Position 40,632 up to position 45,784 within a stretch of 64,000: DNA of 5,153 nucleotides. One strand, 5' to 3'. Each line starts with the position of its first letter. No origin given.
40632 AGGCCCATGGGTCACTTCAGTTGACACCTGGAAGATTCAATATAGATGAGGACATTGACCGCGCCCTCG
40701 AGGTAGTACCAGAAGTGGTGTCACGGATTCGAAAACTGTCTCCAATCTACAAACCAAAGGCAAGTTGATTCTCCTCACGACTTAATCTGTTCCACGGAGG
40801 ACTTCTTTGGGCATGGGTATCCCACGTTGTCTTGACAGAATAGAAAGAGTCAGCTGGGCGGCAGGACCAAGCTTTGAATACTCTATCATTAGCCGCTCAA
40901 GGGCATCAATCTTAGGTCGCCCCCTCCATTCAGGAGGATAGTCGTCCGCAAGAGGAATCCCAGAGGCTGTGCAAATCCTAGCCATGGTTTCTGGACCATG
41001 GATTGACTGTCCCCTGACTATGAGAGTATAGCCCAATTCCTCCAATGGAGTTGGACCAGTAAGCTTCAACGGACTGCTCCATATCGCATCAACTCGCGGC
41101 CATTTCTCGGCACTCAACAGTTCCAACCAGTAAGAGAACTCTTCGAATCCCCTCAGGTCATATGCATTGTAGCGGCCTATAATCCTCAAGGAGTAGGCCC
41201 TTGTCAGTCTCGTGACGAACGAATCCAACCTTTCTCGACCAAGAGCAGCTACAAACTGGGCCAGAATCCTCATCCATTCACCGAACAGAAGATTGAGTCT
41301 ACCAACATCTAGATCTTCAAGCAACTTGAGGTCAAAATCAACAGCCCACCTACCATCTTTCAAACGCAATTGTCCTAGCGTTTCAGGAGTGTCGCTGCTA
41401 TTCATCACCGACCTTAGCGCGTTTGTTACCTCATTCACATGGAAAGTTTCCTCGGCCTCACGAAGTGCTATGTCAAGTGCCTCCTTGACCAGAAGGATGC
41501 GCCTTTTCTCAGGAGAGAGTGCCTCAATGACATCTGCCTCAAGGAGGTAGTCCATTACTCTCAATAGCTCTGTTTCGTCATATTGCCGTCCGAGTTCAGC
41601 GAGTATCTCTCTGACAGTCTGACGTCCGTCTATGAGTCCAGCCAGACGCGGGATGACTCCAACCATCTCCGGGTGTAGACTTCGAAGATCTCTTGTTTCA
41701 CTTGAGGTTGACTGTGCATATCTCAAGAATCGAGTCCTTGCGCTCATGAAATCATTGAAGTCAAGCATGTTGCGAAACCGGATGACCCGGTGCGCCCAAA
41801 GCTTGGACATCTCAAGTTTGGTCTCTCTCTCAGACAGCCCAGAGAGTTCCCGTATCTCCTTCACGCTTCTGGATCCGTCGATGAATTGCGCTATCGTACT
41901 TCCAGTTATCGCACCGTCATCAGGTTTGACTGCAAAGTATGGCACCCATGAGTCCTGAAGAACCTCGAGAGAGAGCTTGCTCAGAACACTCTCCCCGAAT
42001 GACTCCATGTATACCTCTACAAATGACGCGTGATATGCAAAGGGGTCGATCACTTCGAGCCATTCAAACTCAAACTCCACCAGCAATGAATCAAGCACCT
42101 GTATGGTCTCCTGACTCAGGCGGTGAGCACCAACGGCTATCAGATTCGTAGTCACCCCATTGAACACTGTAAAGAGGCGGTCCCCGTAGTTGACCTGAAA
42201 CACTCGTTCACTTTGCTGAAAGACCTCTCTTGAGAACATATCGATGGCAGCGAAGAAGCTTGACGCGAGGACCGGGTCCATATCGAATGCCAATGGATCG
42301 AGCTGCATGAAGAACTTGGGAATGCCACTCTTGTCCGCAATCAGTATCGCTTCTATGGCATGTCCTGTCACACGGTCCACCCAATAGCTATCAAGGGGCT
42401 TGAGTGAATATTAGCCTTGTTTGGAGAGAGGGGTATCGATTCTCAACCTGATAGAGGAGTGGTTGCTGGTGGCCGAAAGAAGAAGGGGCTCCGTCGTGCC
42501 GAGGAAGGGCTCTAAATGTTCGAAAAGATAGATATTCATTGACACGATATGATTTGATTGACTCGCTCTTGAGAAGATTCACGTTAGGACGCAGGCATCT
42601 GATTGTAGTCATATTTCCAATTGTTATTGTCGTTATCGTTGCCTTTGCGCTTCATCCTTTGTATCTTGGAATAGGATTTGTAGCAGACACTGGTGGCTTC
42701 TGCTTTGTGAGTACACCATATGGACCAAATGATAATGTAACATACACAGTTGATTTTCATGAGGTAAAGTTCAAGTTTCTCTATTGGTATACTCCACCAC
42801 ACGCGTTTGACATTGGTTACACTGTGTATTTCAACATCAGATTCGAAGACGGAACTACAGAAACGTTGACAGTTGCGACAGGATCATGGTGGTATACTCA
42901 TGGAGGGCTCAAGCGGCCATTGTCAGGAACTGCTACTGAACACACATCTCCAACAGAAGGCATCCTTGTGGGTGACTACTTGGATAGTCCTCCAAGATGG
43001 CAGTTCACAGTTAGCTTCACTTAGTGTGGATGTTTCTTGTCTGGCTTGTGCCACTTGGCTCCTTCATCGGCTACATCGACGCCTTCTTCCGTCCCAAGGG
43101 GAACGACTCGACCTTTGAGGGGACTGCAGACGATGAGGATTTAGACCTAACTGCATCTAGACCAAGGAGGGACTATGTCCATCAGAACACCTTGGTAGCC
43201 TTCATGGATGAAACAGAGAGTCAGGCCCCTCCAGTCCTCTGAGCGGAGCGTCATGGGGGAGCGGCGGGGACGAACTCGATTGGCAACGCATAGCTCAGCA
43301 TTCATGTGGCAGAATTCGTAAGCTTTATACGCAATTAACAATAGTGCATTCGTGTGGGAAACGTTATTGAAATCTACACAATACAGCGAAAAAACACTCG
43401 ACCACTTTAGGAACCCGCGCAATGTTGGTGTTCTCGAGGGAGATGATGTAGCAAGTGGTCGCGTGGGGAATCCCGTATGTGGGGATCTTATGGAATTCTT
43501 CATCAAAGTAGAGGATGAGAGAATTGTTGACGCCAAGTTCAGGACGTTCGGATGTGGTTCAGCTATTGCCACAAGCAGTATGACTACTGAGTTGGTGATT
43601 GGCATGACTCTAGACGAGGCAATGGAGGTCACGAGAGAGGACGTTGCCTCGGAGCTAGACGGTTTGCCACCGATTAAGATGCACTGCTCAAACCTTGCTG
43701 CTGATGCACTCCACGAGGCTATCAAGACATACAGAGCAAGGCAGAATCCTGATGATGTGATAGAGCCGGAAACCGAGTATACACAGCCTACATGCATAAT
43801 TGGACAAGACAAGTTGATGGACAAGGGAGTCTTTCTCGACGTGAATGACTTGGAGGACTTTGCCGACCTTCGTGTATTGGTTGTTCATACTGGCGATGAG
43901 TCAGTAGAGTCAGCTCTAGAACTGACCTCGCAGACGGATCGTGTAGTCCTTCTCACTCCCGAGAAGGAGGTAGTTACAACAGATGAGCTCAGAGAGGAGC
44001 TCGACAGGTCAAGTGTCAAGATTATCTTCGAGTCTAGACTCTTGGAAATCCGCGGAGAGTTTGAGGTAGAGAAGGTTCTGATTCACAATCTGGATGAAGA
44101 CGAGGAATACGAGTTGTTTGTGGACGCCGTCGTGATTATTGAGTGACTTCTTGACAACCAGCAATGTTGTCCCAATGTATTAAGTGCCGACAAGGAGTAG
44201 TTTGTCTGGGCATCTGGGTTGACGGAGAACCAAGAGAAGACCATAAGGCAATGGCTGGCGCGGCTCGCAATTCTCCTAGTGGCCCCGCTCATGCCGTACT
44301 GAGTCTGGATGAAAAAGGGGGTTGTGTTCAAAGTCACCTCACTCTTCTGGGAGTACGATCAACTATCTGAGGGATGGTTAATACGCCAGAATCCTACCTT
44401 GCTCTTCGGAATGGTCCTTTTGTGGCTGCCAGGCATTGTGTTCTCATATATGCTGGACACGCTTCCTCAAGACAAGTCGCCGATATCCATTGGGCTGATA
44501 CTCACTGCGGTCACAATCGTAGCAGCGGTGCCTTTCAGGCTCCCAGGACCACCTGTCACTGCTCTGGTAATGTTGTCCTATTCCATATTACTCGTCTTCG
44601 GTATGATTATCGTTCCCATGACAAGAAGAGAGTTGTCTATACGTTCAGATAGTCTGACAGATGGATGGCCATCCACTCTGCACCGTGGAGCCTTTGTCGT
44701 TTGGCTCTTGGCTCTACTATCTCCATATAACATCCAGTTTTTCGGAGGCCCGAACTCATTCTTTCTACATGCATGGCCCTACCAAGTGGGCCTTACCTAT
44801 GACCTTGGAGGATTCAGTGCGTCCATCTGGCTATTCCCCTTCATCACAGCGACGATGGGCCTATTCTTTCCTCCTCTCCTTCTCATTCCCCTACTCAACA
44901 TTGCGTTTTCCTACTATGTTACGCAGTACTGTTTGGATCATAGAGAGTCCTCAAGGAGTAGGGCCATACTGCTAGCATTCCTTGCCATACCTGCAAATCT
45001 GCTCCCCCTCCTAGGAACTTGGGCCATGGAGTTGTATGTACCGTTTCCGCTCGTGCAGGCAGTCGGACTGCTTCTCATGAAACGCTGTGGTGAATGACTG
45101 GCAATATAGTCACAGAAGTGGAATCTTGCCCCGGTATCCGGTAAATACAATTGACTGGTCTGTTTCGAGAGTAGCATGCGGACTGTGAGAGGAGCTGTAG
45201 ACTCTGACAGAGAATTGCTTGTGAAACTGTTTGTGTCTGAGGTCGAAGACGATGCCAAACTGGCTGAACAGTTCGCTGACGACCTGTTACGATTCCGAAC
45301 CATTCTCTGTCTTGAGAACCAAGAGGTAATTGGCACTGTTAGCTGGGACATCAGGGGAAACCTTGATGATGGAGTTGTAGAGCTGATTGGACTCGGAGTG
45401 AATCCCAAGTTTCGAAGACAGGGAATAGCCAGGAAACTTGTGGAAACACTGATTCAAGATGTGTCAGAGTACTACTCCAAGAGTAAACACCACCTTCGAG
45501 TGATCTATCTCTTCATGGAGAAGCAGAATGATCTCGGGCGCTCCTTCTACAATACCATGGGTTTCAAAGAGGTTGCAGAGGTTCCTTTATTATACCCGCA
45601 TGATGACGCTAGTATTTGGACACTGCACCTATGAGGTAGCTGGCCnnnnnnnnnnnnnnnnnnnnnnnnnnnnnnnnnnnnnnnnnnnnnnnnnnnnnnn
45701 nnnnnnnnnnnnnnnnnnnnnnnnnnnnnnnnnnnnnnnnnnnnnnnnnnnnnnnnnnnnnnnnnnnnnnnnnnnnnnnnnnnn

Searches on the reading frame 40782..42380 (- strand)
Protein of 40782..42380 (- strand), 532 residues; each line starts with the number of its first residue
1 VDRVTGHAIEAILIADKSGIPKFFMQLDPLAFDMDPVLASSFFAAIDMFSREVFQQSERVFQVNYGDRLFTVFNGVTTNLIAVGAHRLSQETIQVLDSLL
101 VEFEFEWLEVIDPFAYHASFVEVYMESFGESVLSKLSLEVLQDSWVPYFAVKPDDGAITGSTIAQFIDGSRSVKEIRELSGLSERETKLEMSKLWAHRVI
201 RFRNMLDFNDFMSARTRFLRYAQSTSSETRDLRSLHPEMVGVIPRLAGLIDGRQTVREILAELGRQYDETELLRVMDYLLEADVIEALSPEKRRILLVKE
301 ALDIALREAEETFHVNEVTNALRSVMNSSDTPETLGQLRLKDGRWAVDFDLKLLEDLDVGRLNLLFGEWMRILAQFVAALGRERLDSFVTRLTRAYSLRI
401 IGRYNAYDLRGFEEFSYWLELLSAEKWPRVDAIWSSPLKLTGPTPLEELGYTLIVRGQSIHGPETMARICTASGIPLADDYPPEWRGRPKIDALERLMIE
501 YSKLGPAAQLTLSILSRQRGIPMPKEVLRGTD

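Call 8: search_protein_families(library=pfam, proteins=[window:40782-42380:-], max_evalue=0.0001)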
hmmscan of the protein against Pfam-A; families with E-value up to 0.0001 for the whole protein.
window:40782-42380:- (532 aa): 0 families

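Call 43: search_protein_families(library=pfam, proteins=[window:40782-42380:-], max_evalue=1)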
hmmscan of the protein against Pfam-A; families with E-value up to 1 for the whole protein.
window:40782-42380:- (532 aa): 1 family
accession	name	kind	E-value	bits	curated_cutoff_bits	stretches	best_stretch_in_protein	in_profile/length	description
PF05402.18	PqqD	-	0.025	15.3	23.4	1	249-271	25-47/67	Coenzyme PQQ synthesis protein D (PqqD)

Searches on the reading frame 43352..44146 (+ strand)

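Call 4: search_protein_families(library=pfam, proteins=[window:43352-44146:+], max_evalue=0.01)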
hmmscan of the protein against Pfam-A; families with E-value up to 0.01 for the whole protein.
window:43352-44146:+ (264 aa): 3 families
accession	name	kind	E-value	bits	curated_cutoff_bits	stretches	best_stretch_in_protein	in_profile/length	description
PF01592.21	NifU_N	-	3.4e-48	163.4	22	1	10-132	1-125/127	NifU-like N terminal domain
PF13738.12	Pyr_redox_3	-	0.00075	19.3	30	1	123-234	115-239/305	Pyridine nucleotide-disulphide oxidoreductase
PF00070.33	Pyr_redox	-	0.0051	17.7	22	1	174-245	1-80/82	Pyridine nucleotide-disulphide oxidoreductase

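Call 5: search_protein_families(library=padloc, proteins=[window:43352-44146:+], max_evalue=0.01)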
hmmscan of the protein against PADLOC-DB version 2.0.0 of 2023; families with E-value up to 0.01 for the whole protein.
window:43352-44146:+ (264 aa): 1 family
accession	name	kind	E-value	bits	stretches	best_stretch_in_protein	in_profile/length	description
PDLC01866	CARF3--CARF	-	0.0018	16.3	0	183-229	13-57/207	-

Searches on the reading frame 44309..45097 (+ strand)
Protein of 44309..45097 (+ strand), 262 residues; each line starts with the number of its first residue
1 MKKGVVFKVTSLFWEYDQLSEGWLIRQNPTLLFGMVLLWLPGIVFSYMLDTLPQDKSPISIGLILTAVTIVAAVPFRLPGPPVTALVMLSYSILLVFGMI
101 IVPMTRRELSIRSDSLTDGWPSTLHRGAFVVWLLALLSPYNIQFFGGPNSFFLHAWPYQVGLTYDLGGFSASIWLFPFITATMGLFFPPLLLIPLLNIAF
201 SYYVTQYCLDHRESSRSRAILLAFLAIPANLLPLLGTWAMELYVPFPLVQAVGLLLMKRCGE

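Call 4: search_protein_families(library=pfam, proteins=[window:44309-45097:+], max_evalue=0.01)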
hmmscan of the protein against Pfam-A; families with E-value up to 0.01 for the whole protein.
window:44309-45097:+ (262 aa): 0 families

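Call 5: search_protein_families(library=padloc, proteins=[window:44309-45097:+], max_evalue=0.01)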
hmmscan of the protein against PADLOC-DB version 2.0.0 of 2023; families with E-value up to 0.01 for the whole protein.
window:44309-45097:+ (262 aa): 0 families

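Call 6: search_protein_families(library=ncbifam, proteins=[window:44309-45097:+], max_evalue=0.01)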
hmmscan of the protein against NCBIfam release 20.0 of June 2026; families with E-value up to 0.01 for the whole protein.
window:44309-45097:+ (262 aa): 0 families

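Call 43: search_protein_families(library=pfam, proteins=[window:44309-45097:+], max_evalue=1)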
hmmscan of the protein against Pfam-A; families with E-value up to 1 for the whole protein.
window:44309-45097:+ (262 aa): 1 family
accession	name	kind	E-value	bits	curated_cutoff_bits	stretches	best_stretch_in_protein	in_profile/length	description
PF07235.16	DUF1427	-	0.097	13.1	27.1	1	60-110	6-53/84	Protein of unknown function (DUF1427)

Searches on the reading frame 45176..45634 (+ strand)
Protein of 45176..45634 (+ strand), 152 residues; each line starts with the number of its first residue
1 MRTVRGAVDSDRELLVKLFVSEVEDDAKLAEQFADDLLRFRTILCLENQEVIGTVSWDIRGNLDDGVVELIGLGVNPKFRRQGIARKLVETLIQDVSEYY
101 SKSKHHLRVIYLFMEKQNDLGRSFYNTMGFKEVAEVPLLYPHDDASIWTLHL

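Call 4: search_protein_families(library=pfam, proteins=[window:45176-45634:+], max_evalue=0.01)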
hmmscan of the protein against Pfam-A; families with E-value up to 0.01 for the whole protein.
window:45176-45634:+ (152 aa): 10 families
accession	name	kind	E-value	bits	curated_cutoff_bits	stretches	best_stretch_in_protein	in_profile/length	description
PF00583.31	Acetyltransf_1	-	2.2e-13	51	20.7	1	33-130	24-116/116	Acetyltransferase (GNAT) family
PF13508.13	Acetyltransf_7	-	1.1e-10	42.1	27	1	43-132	6-84/84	Acetyltransferase (GNAT) domain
PF13673.13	Acetyltransf_10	-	2.9e-09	37.4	23.6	1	21-135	14-112/128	Acetyltransferase (GNAT) domain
PF17013.11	Acetyltransf_15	-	2e-06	27.8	35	1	66-133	71-139/210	Putative acetyl-transferase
PF08445.16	FR47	-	4.5e-06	27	22.1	1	68-133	22-80/86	FR47-like protein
PF14542.12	Acetyltransf_CG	-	4.3e-05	24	30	1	49-98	9-55/80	GCN5-related N-acetyl-transferase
PF13527.13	Acetyltransf_9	-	0.0016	18.9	25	1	15-98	17-103/127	Acetyltransferase (GNAT) domain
PF13880.12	Acetyltransf_13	-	0.0032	17.7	22.8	1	75-100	12-37/69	ESCO1/2 acetyl-transferase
PF04410.20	Gar1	-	0.0042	17.3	29.3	1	34-63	24-52/92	Gar1/Naf1 RNA binding region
PF16940.10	Tic110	-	0.0048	15.9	27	1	21-76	448-503/574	Chloroplast envelope transporter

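Call 5: search_protein_families(library=padloc, proteins=[window:45176-45634:+], max_evalue=0.01)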
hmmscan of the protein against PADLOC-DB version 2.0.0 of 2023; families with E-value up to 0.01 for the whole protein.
window:45176-45634:+ (152 aa): 0 families

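Call 6: search_protein_families(library=ncbifam, proteins=[window:45176-45634:+], max_evalue=0.01)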
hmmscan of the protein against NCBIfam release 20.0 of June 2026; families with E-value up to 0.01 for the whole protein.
window:45176-45634:+ (152 aa): 9 families
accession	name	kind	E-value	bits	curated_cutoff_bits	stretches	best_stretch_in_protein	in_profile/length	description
TIGR01575.1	rimI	equivalog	4.5e-10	39.8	86.4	1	28-144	22-126/132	ribosomal protein S18-alanine N-acetyltransferase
NF007025.1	PRK09491.1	equivalog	9.2e-06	25.7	173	1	69-144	64-133/145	ribosomal protein S18-alanine N-acetyltransferase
TIGR03448.1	mycothiol_MshD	equivalog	2.9e-05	23.6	163.1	1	21-96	22-100/294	mycothiol synthase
NF002959.0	PRK03624.1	equivalog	3.8e-05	23.4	124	1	70-136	75-135/147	GNAT family acetyltransferase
NF005840.0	PRK07757.1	equivalog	7.6e-05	22.7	154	1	43-134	45-122/153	N-acetyltransferase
NF043067.1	AAC_6p_group_E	equivalog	0.00011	22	140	1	14-136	12-133/140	aminoglycoside 6'-N-acetyltransferase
NF040503.1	resist_ArsN1a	equivalog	0.0024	17.6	170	1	25-133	33-136/159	arsinothricin resistance N-acetyltransferase ArsN1 family A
NF033083.0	AAC_3_I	equivalog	0.0029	17.8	200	1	40-132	48-136/145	AAC(3)-I family aminoglycoside N-acetyltransferase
NF049894.1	CG3035_N_ac_Glu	equivalog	0.0052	16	280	1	72-132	237-291/300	N-acetylglutamate synthase, CG3035 family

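Call 84: search_solved_structures(query=window:45176-45634:+, max_evalue=0.01)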
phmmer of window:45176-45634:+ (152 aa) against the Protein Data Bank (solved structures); distinct sequences matched with E-value up to 0.01: 7.
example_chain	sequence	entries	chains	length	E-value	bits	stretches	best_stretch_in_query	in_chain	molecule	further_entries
5icv_A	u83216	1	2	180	4.9e-05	27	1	62-140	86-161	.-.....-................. 60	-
5icw_A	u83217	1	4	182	5e-05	27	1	62-140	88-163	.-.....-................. 60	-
5hh1_A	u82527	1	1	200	6.2e-05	26.7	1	62-140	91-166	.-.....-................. 60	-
5hh0_A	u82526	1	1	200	6.2e-05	26.7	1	62-140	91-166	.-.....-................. 60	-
5hgz_A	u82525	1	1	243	0.0001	26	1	62-140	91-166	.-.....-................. 60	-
5isv_A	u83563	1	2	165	0.0076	19.9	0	69-144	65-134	Ribosomal-protein-alanine acetyltransferase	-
9mto_A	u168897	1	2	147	0.009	19.7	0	68-143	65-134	[Ribosomal protein bS18]-alanine N-acetyltransferase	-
